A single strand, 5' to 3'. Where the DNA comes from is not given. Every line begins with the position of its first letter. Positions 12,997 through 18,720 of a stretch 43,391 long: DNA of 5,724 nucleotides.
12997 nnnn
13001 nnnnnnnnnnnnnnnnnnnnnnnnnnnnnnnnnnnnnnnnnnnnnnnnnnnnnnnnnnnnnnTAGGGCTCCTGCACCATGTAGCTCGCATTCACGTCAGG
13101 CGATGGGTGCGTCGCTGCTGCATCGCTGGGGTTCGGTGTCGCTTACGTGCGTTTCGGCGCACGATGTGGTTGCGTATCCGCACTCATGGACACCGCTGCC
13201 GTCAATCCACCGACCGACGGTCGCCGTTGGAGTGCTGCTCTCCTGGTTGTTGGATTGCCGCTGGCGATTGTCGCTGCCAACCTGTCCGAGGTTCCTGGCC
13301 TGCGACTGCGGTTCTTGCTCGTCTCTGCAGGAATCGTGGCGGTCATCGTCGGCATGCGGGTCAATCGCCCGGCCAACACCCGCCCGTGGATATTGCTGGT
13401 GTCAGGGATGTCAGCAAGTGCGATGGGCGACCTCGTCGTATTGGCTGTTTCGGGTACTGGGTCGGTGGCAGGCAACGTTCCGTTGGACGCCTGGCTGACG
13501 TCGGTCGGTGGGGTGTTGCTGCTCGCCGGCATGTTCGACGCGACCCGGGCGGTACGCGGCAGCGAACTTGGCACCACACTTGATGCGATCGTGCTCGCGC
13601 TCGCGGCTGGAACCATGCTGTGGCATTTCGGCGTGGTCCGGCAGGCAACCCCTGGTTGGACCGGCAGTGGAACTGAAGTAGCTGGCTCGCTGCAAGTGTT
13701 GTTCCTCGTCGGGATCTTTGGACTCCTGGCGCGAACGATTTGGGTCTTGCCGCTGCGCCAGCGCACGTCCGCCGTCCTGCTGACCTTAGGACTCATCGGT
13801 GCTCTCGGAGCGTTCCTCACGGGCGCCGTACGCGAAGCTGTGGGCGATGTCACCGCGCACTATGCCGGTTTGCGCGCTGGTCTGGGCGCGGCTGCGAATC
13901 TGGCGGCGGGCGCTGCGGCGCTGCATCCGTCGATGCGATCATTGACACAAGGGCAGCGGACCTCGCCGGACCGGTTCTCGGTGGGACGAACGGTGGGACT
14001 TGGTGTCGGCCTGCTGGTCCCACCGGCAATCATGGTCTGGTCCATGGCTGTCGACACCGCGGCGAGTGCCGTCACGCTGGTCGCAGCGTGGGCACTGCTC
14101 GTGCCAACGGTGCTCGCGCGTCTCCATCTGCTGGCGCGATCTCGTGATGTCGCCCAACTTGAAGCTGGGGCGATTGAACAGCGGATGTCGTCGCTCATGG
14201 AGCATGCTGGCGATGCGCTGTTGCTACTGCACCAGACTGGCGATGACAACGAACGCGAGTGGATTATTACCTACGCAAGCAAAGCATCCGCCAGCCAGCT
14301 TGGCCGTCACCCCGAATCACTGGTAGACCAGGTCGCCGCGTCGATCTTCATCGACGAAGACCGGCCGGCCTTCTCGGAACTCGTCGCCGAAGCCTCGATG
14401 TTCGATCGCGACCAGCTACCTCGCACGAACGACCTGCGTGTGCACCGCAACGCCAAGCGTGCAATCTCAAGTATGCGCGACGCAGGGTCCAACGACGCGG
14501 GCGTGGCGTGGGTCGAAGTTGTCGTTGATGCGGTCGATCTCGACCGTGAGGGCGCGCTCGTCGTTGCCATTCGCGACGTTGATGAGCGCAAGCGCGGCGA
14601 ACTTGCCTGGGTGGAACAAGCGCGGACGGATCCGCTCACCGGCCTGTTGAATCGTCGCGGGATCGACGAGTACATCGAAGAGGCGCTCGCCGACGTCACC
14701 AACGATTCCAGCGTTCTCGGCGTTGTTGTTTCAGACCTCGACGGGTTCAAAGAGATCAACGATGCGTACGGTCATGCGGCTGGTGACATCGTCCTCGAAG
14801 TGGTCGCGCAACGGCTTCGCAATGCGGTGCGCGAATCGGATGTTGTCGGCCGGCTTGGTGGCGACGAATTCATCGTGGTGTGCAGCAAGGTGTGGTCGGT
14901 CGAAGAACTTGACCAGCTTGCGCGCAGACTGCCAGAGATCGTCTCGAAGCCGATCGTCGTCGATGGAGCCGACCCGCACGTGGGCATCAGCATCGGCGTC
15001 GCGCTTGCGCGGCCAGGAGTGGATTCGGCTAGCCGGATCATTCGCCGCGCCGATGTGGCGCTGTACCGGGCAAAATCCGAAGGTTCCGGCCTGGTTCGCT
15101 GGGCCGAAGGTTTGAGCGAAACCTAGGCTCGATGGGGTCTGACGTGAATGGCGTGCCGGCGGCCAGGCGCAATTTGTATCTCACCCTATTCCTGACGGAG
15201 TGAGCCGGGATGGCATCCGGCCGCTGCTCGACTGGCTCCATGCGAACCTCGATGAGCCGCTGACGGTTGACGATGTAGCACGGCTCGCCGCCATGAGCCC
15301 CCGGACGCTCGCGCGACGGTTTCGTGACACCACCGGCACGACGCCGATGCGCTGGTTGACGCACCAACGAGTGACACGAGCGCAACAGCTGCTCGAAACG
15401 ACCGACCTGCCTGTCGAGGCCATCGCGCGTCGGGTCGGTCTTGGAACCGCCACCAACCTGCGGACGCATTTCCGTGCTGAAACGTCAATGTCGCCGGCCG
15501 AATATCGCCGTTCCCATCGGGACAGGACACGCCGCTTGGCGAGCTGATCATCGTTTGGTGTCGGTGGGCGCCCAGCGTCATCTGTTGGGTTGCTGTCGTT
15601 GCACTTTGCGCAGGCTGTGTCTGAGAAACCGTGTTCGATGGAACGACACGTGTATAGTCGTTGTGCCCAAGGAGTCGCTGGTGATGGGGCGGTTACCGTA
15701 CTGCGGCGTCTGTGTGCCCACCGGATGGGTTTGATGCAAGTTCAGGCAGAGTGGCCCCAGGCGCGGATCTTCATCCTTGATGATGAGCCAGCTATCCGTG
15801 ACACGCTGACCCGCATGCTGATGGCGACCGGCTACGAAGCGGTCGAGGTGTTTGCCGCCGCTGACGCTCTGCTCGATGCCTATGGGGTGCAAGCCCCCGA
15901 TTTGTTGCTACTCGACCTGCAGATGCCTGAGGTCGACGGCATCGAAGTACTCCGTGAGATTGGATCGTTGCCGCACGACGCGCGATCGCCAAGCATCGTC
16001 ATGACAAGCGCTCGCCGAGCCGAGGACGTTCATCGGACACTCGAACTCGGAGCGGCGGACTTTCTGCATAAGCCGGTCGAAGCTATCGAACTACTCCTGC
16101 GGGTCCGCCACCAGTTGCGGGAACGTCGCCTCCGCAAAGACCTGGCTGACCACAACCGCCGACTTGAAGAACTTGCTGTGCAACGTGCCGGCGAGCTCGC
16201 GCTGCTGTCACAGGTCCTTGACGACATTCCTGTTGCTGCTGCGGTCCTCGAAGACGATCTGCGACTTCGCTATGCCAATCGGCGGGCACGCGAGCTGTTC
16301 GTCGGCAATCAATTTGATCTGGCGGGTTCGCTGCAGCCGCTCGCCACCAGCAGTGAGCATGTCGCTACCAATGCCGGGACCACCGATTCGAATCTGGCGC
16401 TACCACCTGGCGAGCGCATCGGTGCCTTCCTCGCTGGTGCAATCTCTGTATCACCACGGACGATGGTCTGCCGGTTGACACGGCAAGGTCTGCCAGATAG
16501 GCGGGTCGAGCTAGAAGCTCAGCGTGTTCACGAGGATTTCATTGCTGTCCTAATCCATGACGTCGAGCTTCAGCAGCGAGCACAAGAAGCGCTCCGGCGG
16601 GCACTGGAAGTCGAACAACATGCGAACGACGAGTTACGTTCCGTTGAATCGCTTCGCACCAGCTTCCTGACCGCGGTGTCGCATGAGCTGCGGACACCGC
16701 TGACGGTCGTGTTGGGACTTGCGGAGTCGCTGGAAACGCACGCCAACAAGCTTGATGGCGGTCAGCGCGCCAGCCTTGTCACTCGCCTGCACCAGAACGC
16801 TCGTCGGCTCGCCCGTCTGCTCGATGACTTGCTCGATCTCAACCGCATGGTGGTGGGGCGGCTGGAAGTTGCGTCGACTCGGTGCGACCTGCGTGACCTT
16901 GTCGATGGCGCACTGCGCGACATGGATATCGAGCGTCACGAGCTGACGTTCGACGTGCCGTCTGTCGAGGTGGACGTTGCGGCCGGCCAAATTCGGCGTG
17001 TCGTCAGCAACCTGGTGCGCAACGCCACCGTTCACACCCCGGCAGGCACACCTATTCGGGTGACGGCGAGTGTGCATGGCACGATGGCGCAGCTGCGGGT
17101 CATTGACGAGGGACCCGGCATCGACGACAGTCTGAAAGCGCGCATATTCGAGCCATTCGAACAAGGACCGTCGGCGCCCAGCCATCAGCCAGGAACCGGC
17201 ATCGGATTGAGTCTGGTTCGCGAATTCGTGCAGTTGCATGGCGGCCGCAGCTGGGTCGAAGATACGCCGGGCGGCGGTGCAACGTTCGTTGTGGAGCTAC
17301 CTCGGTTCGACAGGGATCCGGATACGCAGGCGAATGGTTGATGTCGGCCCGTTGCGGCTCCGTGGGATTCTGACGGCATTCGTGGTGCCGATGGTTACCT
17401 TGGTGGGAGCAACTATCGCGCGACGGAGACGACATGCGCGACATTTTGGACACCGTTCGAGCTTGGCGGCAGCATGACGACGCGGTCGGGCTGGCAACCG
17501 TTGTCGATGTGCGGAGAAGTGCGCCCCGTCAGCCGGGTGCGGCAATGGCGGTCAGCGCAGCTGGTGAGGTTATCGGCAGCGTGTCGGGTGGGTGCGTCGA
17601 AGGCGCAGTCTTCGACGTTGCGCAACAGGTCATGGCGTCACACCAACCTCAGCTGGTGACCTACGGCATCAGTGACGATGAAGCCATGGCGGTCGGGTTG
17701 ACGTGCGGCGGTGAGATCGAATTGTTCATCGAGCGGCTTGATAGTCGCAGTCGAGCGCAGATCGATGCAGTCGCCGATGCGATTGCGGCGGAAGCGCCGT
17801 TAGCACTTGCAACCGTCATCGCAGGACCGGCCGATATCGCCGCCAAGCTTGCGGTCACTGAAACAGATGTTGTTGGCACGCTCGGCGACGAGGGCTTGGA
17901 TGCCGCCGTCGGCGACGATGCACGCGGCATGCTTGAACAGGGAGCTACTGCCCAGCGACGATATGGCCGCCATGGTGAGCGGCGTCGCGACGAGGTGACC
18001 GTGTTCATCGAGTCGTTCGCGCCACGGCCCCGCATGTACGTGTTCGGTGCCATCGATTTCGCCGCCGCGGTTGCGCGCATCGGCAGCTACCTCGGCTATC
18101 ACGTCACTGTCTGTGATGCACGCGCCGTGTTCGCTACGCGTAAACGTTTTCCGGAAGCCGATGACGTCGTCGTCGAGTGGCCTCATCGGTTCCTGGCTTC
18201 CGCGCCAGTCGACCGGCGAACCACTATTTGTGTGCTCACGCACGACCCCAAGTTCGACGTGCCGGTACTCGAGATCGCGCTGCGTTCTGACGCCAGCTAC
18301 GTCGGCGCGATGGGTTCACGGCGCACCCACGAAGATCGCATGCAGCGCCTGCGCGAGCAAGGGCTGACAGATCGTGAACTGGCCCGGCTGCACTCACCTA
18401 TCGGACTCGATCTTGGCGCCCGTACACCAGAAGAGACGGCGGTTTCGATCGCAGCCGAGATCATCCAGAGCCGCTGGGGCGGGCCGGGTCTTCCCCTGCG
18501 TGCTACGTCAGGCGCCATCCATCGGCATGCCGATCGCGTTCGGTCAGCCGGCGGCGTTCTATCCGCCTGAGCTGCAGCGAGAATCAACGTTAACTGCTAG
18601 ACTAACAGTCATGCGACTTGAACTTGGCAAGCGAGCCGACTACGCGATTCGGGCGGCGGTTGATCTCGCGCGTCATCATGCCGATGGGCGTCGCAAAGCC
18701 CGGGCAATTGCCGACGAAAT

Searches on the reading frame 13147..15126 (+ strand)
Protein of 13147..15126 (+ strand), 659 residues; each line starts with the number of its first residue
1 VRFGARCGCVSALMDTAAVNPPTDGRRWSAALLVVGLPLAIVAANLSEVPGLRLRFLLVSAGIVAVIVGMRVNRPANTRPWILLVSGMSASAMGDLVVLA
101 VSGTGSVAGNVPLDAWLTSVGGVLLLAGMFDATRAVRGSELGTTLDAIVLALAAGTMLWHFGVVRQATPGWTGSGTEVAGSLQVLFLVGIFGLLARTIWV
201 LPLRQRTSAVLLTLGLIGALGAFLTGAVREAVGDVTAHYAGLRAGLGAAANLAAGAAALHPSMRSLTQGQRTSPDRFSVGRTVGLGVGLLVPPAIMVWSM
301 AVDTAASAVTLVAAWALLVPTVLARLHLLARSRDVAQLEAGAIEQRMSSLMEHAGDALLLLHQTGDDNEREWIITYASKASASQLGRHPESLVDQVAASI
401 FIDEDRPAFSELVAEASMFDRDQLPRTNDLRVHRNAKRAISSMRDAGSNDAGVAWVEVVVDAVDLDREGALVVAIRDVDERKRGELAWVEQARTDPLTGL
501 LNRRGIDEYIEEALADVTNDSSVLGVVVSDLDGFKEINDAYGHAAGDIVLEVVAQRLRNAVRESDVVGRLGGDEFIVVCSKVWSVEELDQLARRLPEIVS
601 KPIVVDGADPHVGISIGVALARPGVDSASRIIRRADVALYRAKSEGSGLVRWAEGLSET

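Call 75: search_protein_families(library=pfam, proteins=[window:13147-15126:+], max_evalue=0.00001)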
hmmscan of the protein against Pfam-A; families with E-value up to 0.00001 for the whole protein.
window:13147-15126:+ (659 aa): 1 family
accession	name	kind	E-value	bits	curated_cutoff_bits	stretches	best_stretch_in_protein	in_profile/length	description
PF00990.26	GGDEF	-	1.5e-43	148.8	23.8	1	493-647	2-159/161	Diguanylate cyclase, GGDEF domain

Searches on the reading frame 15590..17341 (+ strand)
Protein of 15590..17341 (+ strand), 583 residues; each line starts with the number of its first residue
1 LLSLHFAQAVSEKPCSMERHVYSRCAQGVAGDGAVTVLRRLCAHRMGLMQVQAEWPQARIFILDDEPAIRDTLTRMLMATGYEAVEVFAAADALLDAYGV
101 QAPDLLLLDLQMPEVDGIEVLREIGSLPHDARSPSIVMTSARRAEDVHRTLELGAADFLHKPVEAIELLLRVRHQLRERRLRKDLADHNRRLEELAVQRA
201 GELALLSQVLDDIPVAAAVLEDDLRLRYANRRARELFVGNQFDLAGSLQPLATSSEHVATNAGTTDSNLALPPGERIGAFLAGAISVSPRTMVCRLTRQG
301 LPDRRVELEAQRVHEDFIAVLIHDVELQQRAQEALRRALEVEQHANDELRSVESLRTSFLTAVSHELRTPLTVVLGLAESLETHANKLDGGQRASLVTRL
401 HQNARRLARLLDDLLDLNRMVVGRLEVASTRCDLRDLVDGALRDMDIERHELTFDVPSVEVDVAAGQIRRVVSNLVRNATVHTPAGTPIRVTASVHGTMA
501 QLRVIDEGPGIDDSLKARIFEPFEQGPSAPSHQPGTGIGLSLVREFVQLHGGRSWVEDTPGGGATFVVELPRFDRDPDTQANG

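Call 75: search_protein_families(library=pfam, proteins=[window:15590-17341:+], max_evalue=0.00001)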
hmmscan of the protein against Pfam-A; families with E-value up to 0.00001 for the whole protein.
window:15590-17341:+ (583 aa): 3 families
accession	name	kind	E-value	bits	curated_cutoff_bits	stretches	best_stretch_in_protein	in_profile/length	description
PF02518.31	HATPase_c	-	9.2e-27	94.1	26.4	1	467-572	5-109/111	Histidine kinase-, DNA gyrase B-, and HSP90-like ATPase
PF00072.30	Response_reg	-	4.5e-24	85.2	30.2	1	60-172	1-110/111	Response regulator receiver domain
PF00512.31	HisKA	-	1e-14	54.8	26.9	1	356-420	2-63/66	His Kinase A (phospho-acceptor) domain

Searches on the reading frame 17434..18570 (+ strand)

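Call 75: search_protein_families(library=pfam, proteins=[window:17434-18570:+], max_evalue=0.00001)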
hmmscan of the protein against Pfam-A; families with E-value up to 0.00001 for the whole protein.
window:17434-18570:+ (378 aa): 2 families
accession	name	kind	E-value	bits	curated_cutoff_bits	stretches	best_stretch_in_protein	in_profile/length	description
PF13478.12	XdhC_C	-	2.7e-45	154.3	29.7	1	201-343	1-125/125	XdhC Rossmann domain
PF02625.21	XdhC_CoxI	-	3.3e-34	117.1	24.3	2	11-78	1-68/68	XdhC and CoxI family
